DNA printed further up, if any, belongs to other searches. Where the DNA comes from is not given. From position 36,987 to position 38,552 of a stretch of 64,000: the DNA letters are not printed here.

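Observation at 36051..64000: ~28-kb operon: three giant T9SS repeat proteins followed by a barrel-OmpA anchor protein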

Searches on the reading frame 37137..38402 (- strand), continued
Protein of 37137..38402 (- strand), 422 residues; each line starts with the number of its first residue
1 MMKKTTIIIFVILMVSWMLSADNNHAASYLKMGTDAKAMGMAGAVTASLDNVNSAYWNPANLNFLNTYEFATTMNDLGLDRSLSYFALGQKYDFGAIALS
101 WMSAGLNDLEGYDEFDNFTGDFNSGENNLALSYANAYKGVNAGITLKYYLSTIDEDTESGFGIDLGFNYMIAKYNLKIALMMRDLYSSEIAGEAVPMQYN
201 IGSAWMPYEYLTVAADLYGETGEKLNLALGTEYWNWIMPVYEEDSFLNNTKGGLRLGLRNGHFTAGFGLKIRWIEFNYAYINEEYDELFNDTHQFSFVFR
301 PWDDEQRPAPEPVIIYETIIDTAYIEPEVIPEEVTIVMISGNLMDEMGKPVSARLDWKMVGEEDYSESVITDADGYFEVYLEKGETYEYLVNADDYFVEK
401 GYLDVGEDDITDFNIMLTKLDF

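Call 77: find_encoding_contigs(protein=P0016, flank=6000, max_places=2)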
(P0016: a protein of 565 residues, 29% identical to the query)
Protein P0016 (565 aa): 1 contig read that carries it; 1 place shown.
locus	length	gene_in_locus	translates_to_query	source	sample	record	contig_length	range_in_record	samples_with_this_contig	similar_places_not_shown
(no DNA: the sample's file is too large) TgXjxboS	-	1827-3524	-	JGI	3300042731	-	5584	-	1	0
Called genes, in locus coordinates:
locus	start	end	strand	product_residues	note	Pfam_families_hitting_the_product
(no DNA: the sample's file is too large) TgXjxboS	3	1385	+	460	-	?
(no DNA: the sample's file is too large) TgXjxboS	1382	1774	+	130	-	PF13860:FlgD_ig (weak)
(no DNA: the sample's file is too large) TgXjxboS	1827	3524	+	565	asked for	PF00691:OmpA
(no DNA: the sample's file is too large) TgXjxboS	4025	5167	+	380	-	PF00383:dCMP_cyt_deam_1, PF01872:RibD_C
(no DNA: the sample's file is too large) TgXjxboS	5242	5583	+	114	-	?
